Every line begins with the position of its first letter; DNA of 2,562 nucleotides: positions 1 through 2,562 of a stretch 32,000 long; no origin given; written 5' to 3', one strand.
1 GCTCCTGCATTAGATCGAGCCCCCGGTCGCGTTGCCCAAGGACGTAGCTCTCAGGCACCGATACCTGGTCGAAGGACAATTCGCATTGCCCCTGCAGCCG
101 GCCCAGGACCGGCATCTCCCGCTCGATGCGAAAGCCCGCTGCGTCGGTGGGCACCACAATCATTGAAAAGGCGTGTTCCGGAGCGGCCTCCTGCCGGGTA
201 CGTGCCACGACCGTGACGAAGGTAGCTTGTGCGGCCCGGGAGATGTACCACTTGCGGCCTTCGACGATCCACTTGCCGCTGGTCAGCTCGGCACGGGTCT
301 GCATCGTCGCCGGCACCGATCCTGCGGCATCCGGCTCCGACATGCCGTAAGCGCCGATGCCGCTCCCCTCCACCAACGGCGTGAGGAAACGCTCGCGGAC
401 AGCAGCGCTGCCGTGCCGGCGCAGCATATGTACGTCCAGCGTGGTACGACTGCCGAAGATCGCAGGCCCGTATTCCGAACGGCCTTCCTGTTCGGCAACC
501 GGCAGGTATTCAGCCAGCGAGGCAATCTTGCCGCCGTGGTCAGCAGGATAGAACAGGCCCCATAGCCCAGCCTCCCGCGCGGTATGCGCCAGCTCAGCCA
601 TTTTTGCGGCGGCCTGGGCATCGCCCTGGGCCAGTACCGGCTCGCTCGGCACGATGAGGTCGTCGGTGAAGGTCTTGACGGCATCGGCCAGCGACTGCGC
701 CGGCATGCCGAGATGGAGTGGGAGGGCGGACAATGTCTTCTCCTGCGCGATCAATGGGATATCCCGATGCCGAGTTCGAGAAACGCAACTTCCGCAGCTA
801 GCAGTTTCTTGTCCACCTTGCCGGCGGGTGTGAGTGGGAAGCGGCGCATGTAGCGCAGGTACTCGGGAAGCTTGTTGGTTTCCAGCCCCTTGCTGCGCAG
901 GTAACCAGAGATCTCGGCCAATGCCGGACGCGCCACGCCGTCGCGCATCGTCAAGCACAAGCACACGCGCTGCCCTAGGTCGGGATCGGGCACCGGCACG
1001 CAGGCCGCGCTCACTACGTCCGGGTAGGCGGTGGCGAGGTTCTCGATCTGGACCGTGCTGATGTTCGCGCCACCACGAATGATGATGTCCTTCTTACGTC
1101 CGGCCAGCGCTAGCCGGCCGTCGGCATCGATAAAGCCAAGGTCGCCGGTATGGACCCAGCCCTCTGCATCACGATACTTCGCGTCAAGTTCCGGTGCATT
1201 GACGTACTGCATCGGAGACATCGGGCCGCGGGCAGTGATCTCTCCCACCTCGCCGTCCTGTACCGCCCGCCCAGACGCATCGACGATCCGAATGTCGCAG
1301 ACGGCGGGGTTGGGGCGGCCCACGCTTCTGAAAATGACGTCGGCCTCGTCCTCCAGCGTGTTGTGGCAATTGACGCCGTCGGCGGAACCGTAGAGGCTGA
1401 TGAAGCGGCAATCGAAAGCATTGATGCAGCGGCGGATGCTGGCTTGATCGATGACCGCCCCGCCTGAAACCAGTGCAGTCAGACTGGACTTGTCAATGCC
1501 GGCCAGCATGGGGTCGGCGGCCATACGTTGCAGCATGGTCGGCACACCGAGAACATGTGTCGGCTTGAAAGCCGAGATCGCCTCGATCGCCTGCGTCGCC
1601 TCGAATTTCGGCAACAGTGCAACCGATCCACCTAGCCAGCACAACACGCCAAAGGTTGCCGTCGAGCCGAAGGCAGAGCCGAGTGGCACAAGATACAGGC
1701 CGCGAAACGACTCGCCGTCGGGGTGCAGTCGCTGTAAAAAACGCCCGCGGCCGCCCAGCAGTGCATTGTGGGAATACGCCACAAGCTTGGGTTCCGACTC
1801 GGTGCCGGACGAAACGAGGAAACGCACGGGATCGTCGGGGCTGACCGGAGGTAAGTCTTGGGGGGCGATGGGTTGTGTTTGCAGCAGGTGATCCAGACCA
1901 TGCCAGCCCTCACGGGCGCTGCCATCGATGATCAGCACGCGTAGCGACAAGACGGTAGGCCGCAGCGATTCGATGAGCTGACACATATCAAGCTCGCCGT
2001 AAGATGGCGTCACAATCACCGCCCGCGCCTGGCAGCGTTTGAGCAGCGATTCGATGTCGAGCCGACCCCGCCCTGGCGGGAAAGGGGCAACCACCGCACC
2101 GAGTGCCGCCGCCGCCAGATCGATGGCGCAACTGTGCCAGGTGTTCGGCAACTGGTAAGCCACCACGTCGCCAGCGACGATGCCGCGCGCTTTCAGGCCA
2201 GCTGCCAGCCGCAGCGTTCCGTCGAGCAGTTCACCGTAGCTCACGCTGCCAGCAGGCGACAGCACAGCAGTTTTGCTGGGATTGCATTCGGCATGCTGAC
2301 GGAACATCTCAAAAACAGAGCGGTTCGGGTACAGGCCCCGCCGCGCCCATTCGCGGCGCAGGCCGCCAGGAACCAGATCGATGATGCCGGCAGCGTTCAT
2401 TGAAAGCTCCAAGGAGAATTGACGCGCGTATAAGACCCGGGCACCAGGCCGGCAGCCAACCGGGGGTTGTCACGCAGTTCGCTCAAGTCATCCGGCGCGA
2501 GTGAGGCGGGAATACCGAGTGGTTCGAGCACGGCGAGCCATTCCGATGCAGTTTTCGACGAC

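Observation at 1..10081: NikR-linked thioacid (thiocarboxylate) cassette with a dedicated sulfur-carrier relay, TonB receptor and DUF2946: candidate nickel-responsive metallophore system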

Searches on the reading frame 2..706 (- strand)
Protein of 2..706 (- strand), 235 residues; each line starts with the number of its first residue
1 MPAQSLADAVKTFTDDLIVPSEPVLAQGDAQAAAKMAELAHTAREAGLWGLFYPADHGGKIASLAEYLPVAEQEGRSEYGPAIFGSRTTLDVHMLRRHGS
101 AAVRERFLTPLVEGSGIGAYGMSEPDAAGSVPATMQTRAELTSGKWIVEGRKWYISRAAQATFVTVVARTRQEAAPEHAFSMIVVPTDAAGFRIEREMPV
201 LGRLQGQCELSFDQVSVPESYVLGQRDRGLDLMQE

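Call 7: search_protein_families(library=pfam, proteins=[window:2-706:-], max_evalue=0.01)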
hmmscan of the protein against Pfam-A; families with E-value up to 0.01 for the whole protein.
window:2-706:- (235 aa): 2 families
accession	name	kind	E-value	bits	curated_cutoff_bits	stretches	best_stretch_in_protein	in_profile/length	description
PF02770.24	Acyl-CoA_dh_M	-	7.6e-21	74.5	33.3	1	119-215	1-97/97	Acyl-CoA dehydrogenase, middle domain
PF02771.21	Acyl-CoA_dh_N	-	2.9e-11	44.2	22.9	1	4-114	5-112/113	Acyl-CoA dehydrogenase, N-terminal domain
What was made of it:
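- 1..754 (-): Acyl-CoA dehydrogenase (PdtO-like). The C-terminal part is cut off by the window edge. The start is uncertain: 754, 733 or 706. Pfam Acyl-CoA_dh_N/M (call 7).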

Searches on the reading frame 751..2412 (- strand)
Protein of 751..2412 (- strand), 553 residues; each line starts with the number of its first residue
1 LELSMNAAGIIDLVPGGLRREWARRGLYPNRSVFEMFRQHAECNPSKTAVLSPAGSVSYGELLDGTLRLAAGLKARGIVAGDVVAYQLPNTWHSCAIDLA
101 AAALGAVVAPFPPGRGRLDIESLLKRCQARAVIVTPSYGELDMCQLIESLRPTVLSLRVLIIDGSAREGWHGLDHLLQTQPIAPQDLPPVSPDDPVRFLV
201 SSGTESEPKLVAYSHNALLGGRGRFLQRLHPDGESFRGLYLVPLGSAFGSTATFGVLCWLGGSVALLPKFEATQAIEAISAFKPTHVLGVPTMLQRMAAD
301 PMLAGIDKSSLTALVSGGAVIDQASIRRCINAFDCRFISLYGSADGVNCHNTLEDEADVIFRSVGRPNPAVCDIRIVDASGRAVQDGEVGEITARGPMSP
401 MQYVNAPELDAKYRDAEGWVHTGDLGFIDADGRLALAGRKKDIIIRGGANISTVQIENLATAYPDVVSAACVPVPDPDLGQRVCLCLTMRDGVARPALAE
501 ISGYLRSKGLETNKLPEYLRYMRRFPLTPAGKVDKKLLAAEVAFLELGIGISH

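Call 7: search_protein_families(library=pfam, proteins=[window:751-2412:-], max_evalue=0.01)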
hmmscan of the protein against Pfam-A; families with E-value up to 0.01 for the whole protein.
window:751-2412:- (553 aa): 2 families
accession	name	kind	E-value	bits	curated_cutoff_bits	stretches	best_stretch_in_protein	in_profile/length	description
PF00501.34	AMP-binding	-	1.7e-57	195.4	29.9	1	37-399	1-379/384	AMP-binding enzyme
PF13193.12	AMP-binding_C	-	1.3e-07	32.9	24.5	1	455-532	1-76/76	AMP-binding enzyme C-terminal domain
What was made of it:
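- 751..2400 (-): ANL acyl-CoA synthetase/ligase (PdtJ / PtmA3-like), identical to ANJ72420.1. Pfam AMP-binding plus AMP-binding_C (call 7).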

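Call 93: list_cluster_members(proteins=[P0001, window:751-2400:-, window:6667-7062:-, window:9638-10081:-, window:7435-9540:-])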
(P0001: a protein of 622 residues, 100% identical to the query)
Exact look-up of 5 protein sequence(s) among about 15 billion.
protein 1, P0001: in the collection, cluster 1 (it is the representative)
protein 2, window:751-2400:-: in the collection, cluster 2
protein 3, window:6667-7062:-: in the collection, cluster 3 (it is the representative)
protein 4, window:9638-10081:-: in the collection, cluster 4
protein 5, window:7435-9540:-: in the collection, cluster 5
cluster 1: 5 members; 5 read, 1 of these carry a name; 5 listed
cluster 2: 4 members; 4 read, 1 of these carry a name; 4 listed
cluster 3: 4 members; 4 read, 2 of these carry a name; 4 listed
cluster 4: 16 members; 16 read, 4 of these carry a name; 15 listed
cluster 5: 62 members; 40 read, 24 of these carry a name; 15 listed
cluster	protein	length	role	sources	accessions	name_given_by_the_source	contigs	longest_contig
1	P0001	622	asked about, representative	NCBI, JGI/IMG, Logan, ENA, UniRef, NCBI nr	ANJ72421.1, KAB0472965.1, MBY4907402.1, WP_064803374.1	CoA transferase [Ralstonia insidiosa] | CoA:oxalate CoA-transferase | Carnitine dehydratase n=1 Tax=Ralstonia insidiosa TaxID=190721 RepID=A0A191ZWG7_9RALS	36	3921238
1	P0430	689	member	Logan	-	-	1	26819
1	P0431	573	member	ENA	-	-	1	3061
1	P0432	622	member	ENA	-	-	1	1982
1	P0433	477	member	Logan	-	-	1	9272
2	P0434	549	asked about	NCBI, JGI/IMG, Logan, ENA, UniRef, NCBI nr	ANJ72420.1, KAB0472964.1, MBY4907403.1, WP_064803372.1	acyl--CoA ligase [Ralstonia insidiosa] | AMP-dependent synthetase n=1 Tax=Ralstonia insidiosa TaxID=190721 RepID=A0A191ZW85_9RALS | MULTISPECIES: class I adenylate-forming enzyme family protein [Ralstonia]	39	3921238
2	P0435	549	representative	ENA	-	-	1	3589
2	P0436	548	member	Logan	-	-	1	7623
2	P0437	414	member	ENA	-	-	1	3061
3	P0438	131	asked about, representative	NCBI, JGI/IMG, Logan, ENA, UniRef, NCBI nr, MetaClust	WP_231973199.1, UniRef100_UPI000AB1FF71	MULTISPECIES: DUF2946 domain-containing protein [Ralstonia] | DUF2946 domain-containing protein n=1 Tax=Ralstonia TaxID=48736 RepID=UPI000AB1FF71 | \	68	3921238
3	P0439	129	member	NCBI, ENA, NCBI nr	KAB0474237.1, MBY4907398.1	DUF2946 domain-containing protein [Ralstonia insidiosa]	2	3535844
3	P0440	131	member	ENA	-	-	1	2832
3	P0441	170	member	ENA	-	-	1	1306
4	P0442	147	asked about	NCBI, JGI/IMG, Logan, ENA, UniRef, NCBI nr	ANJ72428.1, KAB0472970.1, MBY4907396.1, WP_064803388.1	nickel-responsive transcriptional regulator NikR [Ralstonia insidiosa] | Putative nickel-responsive regulator n=1 Tax=Ralstonia insidiosa TaxID=190721 ... | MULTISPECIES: nickel-responsive transcriptional regulator NikR [Ralstonia]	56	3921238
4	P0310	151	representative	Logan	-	-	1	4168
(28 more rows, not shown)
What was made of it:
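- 751..2400 (-): Exact match to ANJ72420.1 with the ATG start at 2400 (call 93).
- Checked: The ligase most likely starts at the ATG at 2400, which gives the deposited protein ANJ72420.1 (call 93).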
